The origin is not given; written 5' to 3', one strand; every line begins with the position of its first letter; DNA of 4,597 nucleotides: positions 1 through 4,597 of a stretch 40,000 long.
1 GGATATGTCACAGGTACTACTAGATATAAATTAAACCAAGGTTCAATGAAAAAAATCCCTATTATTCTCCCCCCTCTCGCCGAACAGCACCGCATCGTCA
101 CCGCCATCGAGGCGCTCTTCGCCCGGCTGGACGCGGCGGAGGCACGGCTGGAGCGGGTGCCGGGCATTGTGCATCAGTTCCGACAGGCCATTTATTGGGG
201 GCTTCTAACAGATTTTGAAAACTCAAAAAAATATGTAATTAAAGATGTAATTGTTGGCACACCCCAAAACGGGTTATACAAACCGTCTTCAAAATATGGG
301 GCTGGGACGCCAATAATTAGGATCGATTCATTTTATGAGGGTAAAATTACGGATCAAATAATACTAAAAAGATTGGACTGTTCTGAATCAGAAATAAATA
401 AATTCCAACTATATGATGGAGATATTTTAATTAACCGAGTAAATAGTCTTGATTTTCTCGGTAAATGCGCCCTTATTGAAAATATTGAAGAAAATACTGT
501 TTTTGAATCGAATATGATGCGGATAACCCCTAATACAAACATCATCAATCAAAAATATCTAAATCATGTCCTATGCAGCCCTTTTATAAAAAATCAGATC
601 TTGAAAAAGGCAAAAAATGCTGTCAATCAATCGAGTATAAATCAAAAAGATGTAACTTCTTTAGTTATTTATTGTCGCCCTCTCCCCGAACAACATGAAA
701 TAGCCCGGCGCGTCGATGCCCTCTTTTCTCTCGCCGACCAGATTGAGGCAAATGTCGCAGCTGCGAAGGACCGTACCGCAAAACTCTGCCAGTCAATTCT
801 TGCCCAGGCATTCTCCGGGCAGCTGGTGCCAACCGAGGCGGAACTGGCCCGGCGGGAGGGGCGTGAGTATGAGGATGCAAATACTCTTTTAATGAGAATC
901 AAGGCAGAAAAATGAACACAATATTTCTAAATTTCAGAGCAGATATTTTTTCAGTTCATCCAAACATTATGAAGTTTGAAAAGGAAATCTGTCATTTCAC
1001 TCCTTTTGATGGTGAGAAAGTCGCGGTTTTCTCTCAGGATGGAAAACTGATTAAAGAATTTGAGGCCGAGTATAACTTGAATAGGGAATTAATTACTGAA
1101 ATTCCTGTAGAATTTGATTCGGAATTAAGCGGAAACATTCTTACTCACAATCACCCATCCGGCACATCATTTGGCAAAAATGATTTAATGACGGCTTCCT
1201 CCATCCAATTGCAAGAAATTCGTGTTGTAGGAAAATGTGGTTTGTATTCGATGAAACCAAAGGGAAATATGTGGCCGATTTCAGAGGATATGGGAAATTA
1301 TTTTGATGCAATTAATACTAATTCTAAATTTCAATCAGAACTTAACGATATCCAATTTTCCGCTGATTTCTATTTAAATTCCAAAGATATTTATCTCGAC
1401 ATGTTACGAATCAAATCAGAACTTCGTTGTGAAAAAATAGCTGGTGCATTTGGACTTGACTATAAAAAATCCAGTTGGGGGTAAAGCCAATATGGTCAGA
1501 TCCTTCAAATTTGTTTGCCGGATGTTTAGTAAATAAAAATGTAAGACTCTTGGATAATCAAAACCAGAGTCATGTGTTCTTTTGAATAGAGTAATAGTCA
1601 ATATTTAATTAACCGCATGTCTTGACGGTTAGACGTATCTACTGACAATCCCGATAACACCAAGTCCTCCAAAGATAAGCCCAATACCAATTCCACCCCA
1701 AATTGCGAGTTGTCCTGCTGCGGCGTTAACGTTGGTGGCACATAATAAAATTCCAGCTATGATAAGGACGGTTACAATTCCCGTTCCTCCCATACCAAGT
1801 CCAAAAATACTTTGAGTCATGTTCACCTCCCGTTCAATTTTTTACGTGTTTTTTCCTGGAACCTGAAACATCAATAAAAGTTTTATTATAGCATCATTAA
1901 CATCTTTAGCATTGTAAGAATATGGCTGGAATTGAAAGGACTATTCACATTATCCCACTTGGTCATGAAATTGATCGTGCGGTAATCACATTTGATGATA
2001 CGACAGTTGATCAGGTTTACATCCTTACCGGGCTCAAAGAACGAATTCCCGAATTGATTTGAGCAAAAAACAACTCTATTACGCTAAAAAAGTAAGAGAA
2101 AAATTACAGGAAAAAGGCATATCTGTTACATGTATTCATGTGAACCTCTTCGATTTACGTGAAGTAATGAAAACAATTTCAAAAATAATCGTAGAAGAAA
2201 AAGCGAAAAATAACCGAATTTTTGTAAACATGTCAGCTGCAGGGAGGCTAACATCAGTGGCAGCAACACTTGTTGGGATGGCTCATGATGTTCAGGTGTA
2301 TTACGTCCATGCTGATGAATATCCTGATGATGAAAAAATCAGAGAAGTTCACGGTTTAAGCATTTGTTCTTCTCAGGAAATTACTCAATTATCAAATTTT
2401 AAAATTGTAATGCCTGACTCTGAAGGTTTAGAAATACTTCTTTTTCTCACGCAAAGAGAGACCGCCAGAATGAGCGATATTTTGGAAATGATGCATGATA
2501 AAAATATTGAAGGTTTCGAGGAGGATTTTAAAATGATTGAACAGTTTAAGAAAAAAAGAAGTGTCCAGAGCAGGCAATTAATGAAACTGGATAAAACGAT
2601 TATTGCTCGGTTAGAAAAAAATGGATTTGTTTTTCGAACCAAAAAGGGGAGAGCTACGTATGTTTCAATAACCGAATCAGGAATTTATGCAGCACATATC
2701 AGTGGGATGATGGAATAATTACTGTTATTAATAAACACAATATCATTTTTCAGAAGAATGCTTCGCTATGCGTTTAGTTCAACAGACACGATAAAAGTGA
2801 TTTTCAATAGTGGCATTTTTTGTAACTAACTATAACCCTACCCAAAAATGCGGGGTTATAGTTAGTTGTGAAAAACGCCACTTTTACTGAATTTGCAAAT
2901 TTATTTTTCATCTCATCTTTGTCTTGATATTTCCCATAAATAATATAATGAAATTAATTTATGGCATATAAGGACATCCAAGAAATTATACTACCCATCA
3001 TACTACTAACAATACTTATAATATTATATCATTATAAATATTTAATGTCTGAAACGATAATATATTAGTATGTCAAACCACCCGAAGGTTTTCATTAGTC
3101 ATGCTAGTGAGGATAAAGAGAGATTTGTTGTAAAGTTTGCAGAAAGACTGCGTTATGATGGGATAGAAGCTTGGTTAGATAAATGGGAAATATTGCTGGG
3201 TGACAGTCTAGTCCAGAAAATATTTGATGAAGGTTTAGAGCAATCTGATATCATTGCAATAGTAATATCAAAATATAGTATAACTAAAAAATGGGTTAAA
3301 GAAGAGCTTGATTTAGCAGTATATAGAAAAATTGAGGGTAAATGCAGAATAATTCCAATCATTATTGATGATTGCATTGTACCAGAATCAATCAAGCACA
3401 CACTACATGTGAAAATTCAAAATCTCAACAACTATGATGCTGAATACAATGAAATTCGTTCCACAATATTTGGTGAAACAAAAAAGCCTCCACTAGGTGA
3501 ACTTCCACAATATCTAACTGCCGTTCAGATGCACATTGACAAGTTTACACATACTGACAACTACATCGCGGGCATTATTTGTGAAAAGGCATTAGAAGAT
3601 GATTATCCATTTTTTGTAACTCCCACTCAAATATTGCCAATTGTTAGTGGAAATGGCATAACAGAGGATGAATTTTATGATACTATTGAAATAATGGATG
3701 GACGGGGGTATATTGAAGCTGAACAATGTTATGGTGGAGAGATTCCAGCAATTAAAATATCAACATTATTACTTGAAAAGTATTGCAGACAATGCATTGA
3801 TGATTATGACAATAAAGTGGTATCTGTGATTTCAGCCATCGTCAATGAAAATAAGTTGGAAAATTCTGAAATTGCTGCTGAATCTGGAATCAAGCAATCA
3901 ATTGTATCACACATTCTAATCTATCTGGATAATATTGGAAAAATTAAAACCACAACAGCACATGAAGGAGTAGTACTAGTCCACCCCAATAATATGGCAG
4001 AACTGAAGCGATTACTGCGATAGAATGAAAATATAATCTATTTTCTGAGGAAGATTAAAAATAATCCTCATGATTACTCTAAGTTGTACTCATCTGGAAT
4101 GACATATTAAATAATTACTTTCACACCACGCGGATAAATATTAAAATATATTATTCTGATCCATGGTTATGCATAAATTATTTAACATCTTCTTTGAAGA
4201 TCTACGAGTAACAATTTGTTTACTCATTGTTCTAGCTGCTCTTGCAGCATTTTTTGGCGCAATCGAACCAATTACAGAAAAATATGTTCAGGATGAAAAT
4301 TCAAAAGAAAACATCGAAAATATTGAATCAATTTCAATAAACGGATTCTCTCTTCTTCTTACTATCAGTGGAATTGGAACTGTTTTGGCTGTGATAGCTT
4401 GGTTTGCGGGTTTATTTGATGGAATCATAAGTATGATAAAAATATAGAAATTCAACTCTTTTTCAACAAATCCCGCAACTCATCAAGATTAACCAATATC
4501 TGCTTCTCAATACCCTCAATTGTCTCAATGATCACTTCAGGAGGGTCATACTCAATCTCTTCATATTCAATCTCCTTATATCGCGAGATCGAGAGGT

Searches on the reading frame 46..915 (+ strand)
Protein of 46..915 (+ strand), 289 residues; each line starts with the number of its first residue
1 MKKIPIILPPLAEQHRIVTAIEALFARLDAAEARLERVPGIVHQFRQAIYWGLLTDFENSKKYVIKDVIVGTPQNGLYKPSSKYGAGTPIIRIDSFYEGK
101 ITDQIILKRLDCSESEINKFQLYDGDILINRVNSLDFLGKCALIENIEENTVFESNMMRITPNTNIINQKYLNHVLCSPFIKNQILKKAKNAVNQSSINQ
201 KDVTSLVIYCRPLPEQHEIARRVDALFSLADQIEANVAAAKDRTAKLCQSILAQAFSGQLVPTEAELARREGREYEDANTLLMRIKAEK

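Call 4: search_protein_families(library=pfam, proteins=[window:46-915:+], max_evalue=0.01)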
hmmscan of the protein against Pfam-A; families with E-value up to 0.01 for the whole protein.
window:46-915:+ (289 aa): 1 family
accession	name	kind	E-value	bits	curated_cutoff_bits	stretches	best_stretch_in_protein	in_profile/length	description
PF01420.25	Methylase_S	-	5.7e-14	53.1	22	2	83-235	31-160/168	Type I restriction modification DNA specificity domain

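Call 17: find_encoding_contigs(protein=window:46-915:+, flank=10000, max_places=4)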
Protein window:46-915:+ (289 aa): no gene with exactly this product is on record in the collection.

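Call 41: search_protein_families(library=padloc, proteins=[window:46-915:+], max_evalue=0.001)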
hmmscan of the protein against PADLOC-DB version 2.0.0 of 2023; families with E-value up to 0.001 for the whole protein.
window:46-915:+ (289 aa): 98 families (the best 25 are shown)
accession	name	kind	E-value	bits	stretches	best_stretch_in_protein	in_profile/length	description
PDLC03169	Specificity_I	-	2.3e-57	193.4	1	1-289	150-448/461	Type I specificity subunit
PDLC03107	Specificity_I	-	7.3e-49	164.9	1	2-260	137-392/392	Type I specificity subunit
PDLC03189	Specificity_I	-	2.1e-45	153.4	2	79-289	242-446/459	Type I specificity subunit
PDLC03069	Specificity_I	-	2.7e-44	149.8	1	2-260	135-387/387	Type I specificity subunit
PDLC03127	Specificity_I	-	1.8e-42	143.9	2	81-289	275-474/571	Type I specificity subunit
PDLC03162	Specificity_I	-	1.8e-33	114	2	116-267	277-418/431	Type I specificity subunit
PDLC04137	mad5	-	9.2e-33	112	2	79-260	22-189/392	mads_5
PDLC03151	Specificity_I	-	7.9e-32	108.7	1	5-264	138-409/431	Type I specificity subunit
PDLC03148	Specificity_I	-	1.1e-31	108.1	1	52-253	248-450/453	Type I specificity subunit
PDLC03179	Specificity_I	-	3.7e-29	100.1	2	78-255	413-587/589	Type I specificity subunit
PDLC03100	Specificity_I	-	1.9e-27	94.8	1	2-253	142-389/392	Type I specificity subunit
PDLC03109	Specificity_I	-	1.1e-26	91.6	2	86-288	322-517/591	Type I specificity subunit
PDLC03079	Specificity_I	-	6.2e-26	89.5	2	83-260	274-447/470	Type I specificity subunit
PDLC03150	Specificity_I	-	2.3e-25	87.3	2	87-288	273-460/475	Type I specificity subunit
PDLC03159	Specificity_I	-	8.2e-25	85.5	2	86-266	298-479/509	Type I specificity subunit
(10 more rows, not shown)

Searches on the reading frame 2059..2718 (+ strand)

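Call 4: search_protein_families(library=pfam, proteins=[window:2059-2718:+], max_evalue=0.01)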
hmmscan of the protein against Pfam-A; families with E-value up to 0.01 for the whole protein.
window:2059-2718:+ (219 aa): 5 families
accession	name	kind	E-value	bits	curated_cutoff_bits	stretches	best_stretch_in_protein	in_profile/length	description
PF19810.5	HFX_2341_N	-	4.8e-23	82.3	30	1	4-88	38-120/120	HFX_2341-like, N-terminal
PF22665.2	DUF6293_C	-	1.9e-20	73.6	27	1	110-214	1-100/101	DUF6293 C-terminal winged helix domain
PF09651.16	Cas_APE2256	-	0.00024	21.4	24.8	1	32-85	72-125/136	CRISPR-associated protein (Cas_APE2256)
PF19112.6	VanA_C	-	0.0003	21.4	23.5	1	106-174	100-169/193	Vanillate O-demethylase oxygenase C-terminal domain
PF14277.12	DUF4364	-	0.0036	17.6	26.9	0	181-213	39-71/162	Domain of unknown function (DUF4364)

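Call 41: search_protein_families(library=padloc, proteins=[window:2059-2718:+], max_evalue=0.001)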
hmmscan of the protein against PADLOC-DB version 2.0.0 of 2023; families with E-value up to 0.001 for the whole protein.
window:2059-2718:+ (219 aa): 28 families (the best 25 are shown)
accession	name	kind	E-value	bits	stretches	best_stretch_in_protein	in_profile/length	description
PDLC01861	CARF3--CARF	-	2.6e-83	277.3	1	1-219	46-260/260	-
PDLC01877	CARF3--CARF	-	7e-40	135.3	1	3-212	48-247/252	-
PDLC01847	CARF3--CARF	-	1.8e-33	114.1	1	5-212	41-232/239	-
PDLC01869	CARF3--CARF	-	1.2e-16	59.1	1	7-208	44-258/266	-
PDLC01866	CARF3--CARF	-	2e-16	58.6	1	2-113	33-142/207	-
PDLC01871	CARF3--CARF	-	3.3e-16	57.6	1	8-212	47-254/261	-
PDLC01876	CARF3--CARF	-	4.6e-12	43.6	1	4-109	47-156/277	-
PDLC01879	CARF3--CARF_TM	-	1.4e-11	42.5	1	10-209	62-214/222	-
PDLC01878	CARF3--CARF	-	1.2e-08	32.9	1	8-208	50-259/268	-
PDLC01862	CARF3--CARF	-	3.4e-08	31.3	1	9-209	46-224/233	-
PDLC01865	CARF3--CARF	-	1.1e-07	29.6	1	9-212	53-212/215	-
PDLC01853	CARF3--CARF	-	9e-07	26.8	1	9-89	42-121/209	-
PDLC01434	CasR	-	2e-06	25.8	1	13-145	45-151/191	"CAS-I,CAS-II,CAS-III,CAS-IV,CAS-V,CAS-VI; associated_signaling"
PDLC01849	CARF3--CARF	-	3.2e-06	25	1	9-75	43-108/197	-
PDLC01355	Csm6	-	5.6e-06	24.1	1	33-85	100-150/172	CAS-III; associated_signaling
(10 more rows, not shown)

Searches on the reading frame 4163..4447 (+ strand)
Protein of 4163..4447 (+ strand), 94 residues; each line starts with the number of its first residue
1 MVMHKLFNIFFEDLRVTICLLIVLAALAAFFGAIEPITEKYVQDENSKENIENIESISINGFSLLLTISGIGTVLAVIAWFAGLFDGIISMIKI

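Call 4: search_protein_families(library=pfam, proteins=[window:4163-4447:+], max_evalue=0.01)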
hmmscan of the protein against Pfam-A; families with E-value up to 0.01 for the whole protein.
window:4163-4447:+ (94 aa): 1 family
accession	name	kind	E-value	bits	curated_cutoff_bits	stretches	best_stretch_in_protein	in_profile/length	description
PF04893.22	Yip1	-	0.0042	17.4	28.6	1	18-90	27-92/173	Yip1 domain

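Call 41: search_protein_families(library=padloc, proteins=[window:4163-4447:+], max_evalue=0.001)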
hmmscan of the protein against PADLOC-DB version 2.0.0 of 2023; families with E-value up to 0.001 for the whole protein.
window:4163-4447:+ (94 aa): 0 families
